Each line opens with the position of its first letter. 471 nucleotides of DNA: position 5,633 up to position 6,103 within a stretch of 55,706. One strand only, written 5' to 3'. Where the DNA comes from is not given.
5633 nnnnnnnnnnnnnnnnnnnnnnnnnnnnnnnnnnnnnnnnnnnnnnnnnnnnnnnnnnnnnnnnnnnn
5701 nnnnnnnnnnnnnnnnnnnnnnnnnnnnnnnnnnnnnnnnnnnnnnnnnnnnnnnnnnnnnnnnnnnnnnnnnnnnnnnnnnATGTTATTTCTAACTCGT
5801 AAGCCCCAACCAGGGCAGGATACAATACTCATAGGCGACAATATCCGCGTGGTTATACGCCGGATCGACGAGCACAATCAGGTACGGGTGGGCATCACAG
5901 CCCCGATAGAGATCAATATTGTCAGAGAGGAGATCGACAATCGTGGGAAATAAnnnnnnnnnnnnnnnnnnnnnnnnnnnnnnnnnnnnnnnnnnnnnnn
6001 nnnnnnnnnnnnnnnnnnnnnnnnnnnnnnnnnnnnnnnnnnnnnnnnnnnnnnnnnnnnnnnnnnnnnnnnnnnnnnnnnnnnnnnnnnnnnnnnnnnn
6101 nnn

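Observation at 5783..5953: Phage-encoded CsrA/RsmA homologue missed by the ORF track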

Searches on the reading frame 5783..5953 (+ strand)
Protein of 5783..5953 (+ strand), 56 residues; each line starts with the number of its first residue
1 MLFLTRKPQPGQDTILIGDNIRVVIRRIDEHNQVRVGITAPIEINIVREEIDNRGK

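Call 4: search_protein_families(library=pfam, proteins=[window:5783-5950:+], max_evalue=1)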
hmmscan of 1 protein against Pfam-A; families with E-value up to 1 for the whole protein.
seq(56 aa): 2 families
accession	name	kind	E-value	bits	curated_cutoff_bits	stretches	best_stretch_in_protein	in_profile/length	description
PF02599.21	CsrA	-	7.1e-15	55.1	27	1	1-54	1-50/53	Global regulator protein family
PF00575.29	S1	-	0.055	14.3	22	1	11-33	45-67/74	S1 RNA binding domain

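Call 5: search_protein_families(library=phrogs, proteins=[window:5783-5950:+], max_evalue=1)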
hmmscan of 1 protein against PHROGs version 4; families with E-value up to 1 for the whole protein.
seq(56 aa): 3 families
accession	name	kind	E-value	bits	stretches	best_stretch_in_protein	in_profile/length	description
phrog_9500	-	transcription regulation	4.1e-11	43.7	1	1-54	1-50/65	CsrA-like regulator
phrog_5527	-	transcription regulation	4.3e-10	40.7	1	1-54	1-50/123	transcriptional regulator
phrog_31572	-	unknown function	3.8e-05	24.7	1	1-54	1-50/105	-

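Call 6: search_protein_families(library=ncbifam, proteins=[window:5783-5950:+], max_evalue=1)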
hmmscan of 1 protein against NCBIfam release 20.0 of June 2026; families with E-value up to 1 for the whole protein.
seq(56 aa): 4 families
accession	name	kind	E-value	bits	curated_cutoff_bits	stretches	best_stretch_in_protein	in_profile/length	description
NF002469.0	PRK01712.1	equivalog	2e-12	46.9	73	1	1-52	1-48/65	carbon storage regulator CsrA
TIGR00202.1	csrA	equivalog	1e-11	44.8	70.1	1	1-53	1-49/69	carbon storage regulator CsrA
NF001844.0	PRK00568.1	equivalog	5e-07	29.7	106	1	1-52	1-48/76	carbon storage regulator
TIGR01578.1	MiaB-like-B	hypoth_equivalog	0.049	12.4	314.7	1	21-51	204-233/421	tRNA (N(6)-L-threonylcarbamoyladenosine(37)-C(2))-methylthiotransferase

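Call 7: search_solved_structures(query=window:5783-5950:+, max_evalue=1, show_alignments=3)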
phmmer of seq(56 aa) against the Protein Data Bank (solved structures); distinct sequences matched with E-value up to 1: 12.
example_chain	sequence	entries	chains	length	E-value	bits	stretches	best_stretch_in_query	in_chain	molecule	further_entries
1y00_A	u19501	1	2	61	1.2e-06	31.7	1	1-54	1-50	Carbon storage regulator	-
2bti_A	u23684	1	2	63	1.3e-06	31.6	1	1-54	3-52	CARBON STORAGE REGULATOR HOMOLOG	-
5z38_F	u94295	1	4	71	2e-06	31.1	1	1-54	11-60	wild type CsrA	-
7yr6_E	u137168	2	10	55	2.4e-06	30.8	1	1-54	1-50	Translational regulator CsrA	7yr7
1vpz_A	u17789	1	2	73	5.4e-06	29.7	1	1-54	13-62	Carbon storage regulator homolog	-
2jpp_A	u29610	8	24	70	5.2e-05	26.7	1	1-54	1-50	Translational repressor | Carbon storage regulator homolog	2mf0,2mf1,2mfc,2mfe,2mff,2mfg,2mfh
5z38_E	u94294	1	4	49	0.00015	25.2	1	1-47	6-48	Truncated-CsrA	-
5dmb_D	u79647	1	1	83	0.0049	20.5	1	3-51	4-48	Carbon storage regulator homolog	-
1t3o_A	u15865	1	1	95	0.087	16.6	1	3-51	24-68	Carbon storage regulator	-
4k59_A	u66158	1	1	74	0.11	16.3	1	19-53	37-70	RNA BINDING PROTEIN RsmF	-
4kji_A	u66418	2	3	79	0.13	16.1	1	19-53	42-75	RsmN, a RNA-binding protein of Regulator of Secondary Metabolism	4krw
8zaw_A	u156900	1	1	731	0.18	15.6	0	12-35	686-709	Polyribonucleotide nucleotidyltransferase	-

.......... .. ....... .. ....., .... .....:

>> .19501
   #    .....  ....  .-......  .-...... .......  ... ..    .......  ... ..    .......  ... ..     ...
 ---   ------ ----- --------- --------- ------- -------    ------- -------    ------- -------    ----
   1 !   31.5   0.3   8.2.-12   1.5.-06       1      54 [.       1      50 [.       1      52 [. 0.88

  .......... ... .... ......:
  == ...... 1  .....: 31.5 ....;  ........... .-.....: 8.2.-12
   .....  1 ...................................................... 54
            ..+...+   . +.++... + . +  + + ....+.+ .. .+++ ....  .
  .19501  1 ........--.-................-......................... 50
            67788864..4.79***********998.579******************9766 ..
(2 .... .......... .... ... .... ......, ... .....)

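Call 9: search_dna_similar(query=window:5783-5950:+, collection=phages, mode=protein, max_rows=40, max_evalue=0.001)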
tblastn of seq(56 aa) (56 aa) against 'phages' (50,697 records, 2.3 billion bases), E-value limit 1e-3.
Records with a match: 14; places in all: 14; records where one place covers at least 80% of the query: 14.
Best place of each record, by identity: <60% 14.
By first word of the organism name: Pseudomonas 11; Acinetobacter 2; Salmonella 1.
By host as written in the record: Pseudomonas aeruginosa 5; carbapenem-resistant Pseudomonas aeruginosa YMC11/07/P54 2; - 2; Pseudomonas aeruginosa strain 3-38 1; Pseudomonas aeruginosa YMC/01/01/P52 1; Pseudomonas aeruginosa PACL 1; Pseudomonas aeruginosa P9W 1; Homo sapiens 1.
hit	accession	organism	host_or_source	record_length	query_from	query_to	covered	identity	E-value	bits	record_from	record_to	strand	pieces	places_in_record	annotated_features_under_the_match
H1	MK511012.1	Pseudomonas phage vB_Pae_BR153a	Pseudomonas aeruginosa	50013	1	51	91%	52.9%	4e-4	41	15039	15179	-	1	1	carbon storage regulator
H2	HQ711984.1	Pseudomonas phage phi297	Pseudomonas aeruginosa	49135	1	51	91%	49.0%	3e-4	41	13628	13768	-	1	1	global regulatory protein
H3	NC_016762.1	Pseudomonas phage phi297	Pseudomonas aeruginosa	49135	1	51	91%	49.0%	3e-4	41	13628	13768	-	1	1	transcriptional regulator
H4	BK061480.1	Pseudomonas phage vB_PaeS-D14H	Pseudomonas aeruginosa strain 3-38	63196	1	51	91%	49.0%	4e-4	41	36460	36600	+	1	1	Bacteriophage control infection protein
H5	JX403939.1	Pseudomonas phage YMC/01/01/P52_PAE_BP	Pseudomonas aeruginosa YMC/01/01/P52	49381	1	51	91%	49.0%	5e-4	41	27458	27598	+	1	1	hypothetical protein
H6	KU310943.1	Pseudomonas phage YMC11/07/P54_PAE_BP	carbapenem-resistant Pseudomonas ...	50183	1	51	91%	49.0%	5e-4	41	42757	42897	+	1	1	hypothetical protein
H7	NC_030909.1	Pseudomonas phage YMC11/07/P54_PAE_BP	carbapenem-resistant Pseudomonas ...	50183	1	51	91%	49.0%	5e-4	41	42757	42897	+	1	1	transcriptional regulator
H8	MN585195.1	Pseudomonas phage AUS531phi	Pseudomonas aeruginosa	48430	1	51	91%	49.0%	5e-4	41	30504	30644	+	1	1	bacteriophage control infection protein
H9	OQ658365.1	Pseudomonas phage sp.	Pseudomonas aeruginosa PACL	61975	1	51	91%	49.0%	5e-4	41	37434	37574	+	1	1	global regulatory protein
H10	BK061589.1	Pseudomonas phage vB_PaeS-D14P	Pseudomonas aeruginosa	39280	1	51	91%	49.0%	5e-4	41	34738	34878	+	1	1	Bacteriophage control infection protein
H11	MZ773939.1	Pseudomonas phage PP9W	Pseudomonas aeruginosa P9W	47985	1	51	91%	49.0%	6e-4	40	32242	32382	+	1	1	carbon storage regulator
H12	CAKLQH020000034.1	Acinetobacter phage MD-2021a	not known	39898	1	54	96%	42.6%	3e-4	41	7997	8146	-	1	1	csrA: carbon storage regulator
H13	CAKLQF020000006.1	Acinetobacter phage MD-2021a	not known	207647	1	54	96%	42.6%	3e-4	41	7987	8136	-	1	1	csrA: carbon storage regulator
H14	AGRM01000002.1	Salmonella enterica subsp. houtenae str. ATCC BAA-1581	Homo sapiens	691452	1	54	96%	42.6%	6e-4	40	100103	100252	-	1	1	carbon storage regulator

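Call 21: find_homologous_proteins(query=window:5783-5950:+, max_evalue=0.001)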
Query seq(56 aa) (56 aa): 2 proteins with E <= 0.001 among 2 candidates.
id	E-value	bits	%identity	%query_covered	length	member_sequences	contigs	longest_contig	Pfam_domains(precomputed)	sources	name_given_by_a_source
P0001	7.6e-28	112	98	100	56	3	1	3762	PF02599.22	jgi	-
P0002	2.9e-5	42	63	91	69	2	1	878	PF02599.22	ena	-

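Call 22: find_related_loci(query=window:5783-5950:+, collection=viral_contigs, flank=6000)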
Query seq(56 aa) (56 aa) in viral_contigs; peptide patterns used: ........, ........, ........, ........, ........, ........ (x = any residue, [..] = any of these).
23 stretches matched a pattern; 2 encode a relative of the query (tblastn E <= 1e-3); 2 distinct loci.
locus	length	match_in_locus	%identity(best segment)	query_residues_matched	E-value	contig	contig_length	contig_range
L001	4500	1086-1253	100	1-56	5e-34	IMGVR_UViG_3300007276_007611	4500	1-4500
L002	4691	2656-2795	56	1-51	9e-7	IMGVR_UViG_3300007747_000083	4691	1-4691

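Call 27: find_encoding_contigs(protein=window:5783-5953:+, flank=10000, max_places=10)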
Protein window:5783-5953:+ (56 aa): 11 contigs read that carry it; 10 places shown.
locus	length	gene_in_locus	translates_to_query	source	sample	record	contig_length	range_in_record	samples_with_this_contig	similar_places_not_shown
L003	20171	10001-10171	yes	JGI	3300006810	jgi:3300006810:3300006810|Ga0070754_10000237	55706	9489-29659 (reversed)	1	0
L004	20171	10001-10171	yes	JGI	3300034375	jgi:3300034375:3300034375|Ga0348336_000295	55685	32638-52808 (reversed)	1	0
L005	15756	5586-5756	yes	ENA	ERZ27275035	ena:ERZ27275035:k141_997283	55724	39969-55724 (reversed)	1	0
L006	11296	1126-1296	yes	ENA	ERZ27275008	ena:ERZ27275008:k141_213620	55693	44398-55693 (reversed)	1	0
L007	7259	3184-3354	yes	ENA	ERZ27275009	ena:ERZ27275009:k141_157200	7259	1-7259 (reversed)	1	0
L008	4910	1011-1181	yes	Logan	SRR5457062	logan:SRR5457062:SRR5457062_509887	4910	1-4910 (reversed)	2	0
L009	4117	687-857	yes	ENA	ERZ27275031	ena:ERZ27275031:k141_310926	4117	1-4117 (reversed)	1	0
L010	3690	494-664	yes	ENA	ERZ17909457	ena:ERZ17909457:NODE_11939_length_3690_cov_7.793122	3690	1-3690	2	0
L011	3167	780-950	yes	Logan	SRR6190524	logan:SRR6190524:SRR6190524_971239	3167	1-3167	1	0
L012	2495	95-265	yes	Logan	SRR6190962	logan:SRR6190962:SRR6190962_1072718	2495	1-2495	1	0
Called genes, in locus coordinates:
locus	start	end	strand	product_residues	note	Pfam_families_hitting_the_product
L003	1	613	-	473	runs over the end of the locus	PF03237:Terminase_6N, PF04466:Terminase_3, PF17289:Terminase_6C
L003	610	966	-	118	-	PF16677:GP3_package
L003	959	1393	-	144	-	-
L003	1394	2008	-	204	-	-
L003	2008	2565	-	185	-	-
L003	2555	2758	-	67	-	-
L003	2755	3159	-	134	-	-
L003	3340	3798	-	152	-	-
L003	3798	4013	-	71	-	-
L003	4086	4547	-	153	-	-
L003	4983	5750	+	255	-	PF01507:PAPS_reduct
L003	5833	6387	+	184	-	-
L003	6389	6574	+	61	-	-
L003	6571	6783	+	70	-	-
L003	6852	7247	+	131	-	-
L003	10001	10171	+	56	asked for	PF02599:CsrA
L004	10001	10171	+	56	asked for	PF02599:CsrA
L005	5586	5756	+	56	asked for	PF02599:CsrA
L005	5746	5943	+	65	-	-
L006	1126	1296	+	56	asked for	PF02599:CsrA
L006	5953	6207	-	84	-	-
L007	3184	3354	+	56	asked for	PF02599:CsrA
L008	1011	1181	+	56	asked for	PF02599:CsrA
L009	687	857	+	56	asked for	PF02599:CsrA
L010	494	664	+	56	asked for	PF02599:CsrA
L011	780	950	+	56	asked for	PF02599:CsrA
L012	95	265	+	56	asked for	PF02599:CsrA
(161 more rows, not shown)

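Call 28: find_encoding_contigs(protein=P0002, flank=5000, max_places=5)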
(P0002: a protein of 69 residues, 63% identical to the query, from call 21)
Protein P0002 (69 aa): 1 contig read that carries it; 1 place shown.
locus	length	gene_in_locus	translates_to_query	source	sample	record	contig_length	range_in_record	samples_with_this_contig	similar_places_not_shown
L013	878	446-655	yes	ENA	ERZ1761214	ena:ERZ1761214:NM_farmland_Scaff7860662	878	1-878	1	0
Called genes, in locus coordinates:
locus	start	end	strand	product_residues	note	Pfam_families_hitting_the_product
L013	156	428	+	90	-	-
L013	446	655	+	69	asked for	PF02599:CsrA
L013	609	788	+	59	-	-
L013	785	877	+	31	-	?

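Call 29: search_protein_representatives(protein=window:5783-5950:+)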
Query: 56 residues. Proteins with E-value up to 0.001 (for the whole library): 237; up to 1e-10: 3; up to 1e-30: 0. The best 150 are listed.
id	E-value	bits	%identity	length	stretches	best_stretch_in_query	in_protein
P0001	2.4e-28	111.9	98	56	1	1-56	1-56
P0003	1.2e-15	72.3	70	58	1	1-56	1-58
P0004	3.7e-13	64.6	60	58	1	1-55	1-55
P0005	4.3e-09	51.9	45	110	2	13-52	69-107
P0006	5.6e-09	51.5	52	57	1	1-55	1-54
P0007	6.5e-09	51.4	52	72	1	1-52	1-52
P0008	1.6e-08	50.1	44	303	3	14-53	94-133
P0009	4.1e-08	48.8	56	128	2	2-54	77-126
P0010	1.5e-07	47.1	38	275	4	1-52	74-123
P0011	4.9e-07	45.5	43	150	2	4-51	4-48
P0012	5.1e-07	45.4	58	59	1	1-53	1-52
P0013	5.9e-07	45.2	40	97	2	1-45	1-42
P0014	7.9e-07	44.8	58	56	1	1-51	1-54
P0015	8.3e-07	44.8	44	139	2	1-53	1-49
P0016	8.5e-07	44.7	56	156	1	1-51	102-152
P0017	9.1e-07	44.7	55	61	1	1-52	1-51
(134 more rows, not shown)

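Call 35: find_related_loci(query=A2, collection=viral_contigs, flank=5000)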
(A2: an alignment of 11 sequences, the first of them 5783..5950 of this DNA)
Query A2 (56 aa) in viral_contigs; peptide patterns used: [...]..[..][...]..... (x = any residue, [..] = any of these).
271 stretches matched a pattern; 208 encode a relative of the query (tblastn E <= 1e-3); the best 80 are kept; 80 distinct loci.
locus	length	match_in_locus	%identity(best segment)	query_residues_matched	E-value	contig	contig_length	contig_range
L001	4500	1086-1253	100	1-56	4e-32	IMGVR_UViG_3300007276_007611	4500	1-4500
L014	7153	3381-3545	66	1-56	7e-19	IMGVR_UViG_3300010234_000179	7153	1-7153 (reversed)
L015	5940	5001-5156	52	1-56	3e-10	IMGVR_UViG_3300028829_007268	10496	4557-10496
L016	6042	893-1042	50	1-54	8e-9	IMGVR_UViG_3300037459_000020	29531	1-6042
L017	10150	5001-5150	56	1-54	7e-9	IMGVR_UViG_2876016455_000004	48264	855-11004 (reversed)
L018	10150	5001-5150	48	1-54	9e-9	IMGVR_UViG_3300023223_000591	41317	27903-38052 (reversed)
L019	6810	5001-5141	51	1-51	1e-8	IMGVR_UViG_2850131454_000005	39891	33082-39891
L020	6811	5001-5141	51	1-51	1e-8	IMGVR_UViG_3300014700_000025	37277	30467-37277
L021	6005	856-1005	52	1-54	1e-8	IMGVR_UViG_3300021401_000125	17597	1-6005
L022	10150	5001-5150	48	1-54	2e-8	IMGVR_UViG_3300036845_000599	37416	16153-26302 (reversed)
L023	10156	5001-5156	48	1-56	2e-8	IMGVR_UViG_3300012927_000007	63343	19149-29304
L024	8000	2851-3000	50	1-54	2e-8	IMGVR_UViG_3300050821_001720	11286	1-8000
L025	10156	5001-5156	45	1-56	2e-8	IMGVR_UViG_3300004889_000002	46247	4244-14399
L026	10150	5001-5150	48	1-54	3e-8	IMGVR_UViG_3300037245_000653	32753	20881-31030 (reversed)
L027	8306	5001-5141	47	1-51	3e-8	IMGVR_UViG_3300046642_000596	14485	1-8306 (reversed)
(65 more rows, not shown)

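Call 57: predict_structure(alignment_id=A3)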
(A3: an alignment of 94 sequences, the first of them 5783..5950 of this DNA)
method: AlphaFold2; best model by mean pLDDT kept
length: 56 residues; sequences in the alignment: 94
mean_pLDDT: 89.7   pTM: 0.67
mean pLDDT of the five models: 89.7, 89.3, 83.1, 81.0, 72.9
residues with pLDDT >= 90: 39; 70-90: 15; 50-70: 2; < 50: 0
segments of 3 or more residues with pLDDT < 50: none
pLDDT, mean of each block of 10 residues (from residue 1): 89 95 89 92 93 74
secondary structure, 60 per line:
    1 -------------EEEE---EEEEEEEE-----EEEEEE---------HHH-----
elements in order: E14-17 E21-28 E34-39

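Call 60: fold_search(model_id=the predicted structure, library=pdb)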
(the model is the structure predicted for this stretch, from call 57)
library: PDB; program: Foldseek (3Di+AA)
matches with E <= 10: 52; with E <= 0.001: 0
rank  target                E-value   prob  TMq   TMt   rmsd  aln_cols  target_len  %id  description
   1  2bti_A                3.8e-03  1.00  0.79  0.77   1.6        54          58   44  Structure-function studies of the RmsA CsrA post-transcriptional global regulator protein family reveals a class of RN (released 2006-01-04)
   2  1vpz_A                4.0e-03  1.00  0.79  0.78   1.7        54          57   42  Crystal structure of a putative carbon storage regulator protein (csra, pa0905) from pseudomonas aeruginosa at 2.05 A  (released 2004-12-14)
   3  2bti_B                4.0e-03  1.00  0.76  0.75   2.2        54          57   44  Structure-function studies of the RmsA CsrA post-transcriptional global regulator protein family reveals a class of RN (released 2006-01-04)
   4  5z38_J                4.3e-03  1.00  0.78  0.79   1.9        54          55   44  Crystal structure of CsrA bound to CesT (released 2018-04-04)
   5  2mfc_MODEL_1_A        5.2e-03  1.00  0.76  0.73   1.9        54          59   46  Csr/Rsm protein-RNA recognition - A molecular affinity ruler: RsmZ(SL1)/RsmE(dimer) 2:1 complex (released 2014-02-26)
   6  1vpz_B                5.6e-03  1.00  0.75  0.75   2.2        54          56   42  Crystal structure of a putative carbon storage regulator protein (csra, pa0905) from pseudomonas aeruginosa at 2.05 A  (released 2004-12-14)
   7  5z38_H                8.8e-03  1.00  0.75  0.75   2.2        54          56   44  Crystal structure of CsrA bound to CesT (released 2018-04-04)
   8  5z38_I                1.6e-02  1.00  0.60  0.76   1.8        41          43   41  Crystal structure of CsrA bound to CesT (released 2018-04-04)
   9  2jpp_MODEL_1_A        3.3e-02  1.00  0.76  0.80   2.1        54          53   46  Structural basis of RsmA/CsrA RNA recognition: Structure of RsmE bound to the Shine-Dalgarno sequence of hcnA  (released 2007-08-21)
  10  1y00_MODEL_1_A        4.8e-02  0.98  0.53  0.50   5.0        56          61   41  Solution structure of the Carbon Storage Regulator protein CsrA (released 2005-06-21)
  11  6bn0_A                2.2e+00  0.25  0.41  0.32   4.1        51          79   10  Avirulence protein 4 (Avr4) from Cladosporium fulvum bound to the hexasaccharide of chitin (released 2018-08-22)
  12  6bn0_D                2.7e+00  0.21  0.41  0.33   3.8        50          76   10  Avirulence protein 4 (Avr4) from Cladosporium fulvum bound to the hexasaccharide of chitin (released 2018-08-22)
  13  2pli_B                3.8e+00  0.18  0.35  0.26   2.8        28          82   21  Crystal structure of putative Mg2+ and Co2+ transporter(CorC)associated region from Neisseria meningitidis MC58 (released 2007-05-22)
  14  2pli_C                4.3e+00  0.16  0.35  0.26   3.0        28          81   21  Crystal structure of putative Mg2+ and Co2+ transporter(CorC)associated region from Neisseria meningitidis MC58 (released 2007-05-22)
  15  2zvm_A                4.3e+00  0.05  0.27  0.08   9.6        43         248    7  Crystal structure of PCNA in complex with DNA polymerase iota fragment (released 2009-02-10)
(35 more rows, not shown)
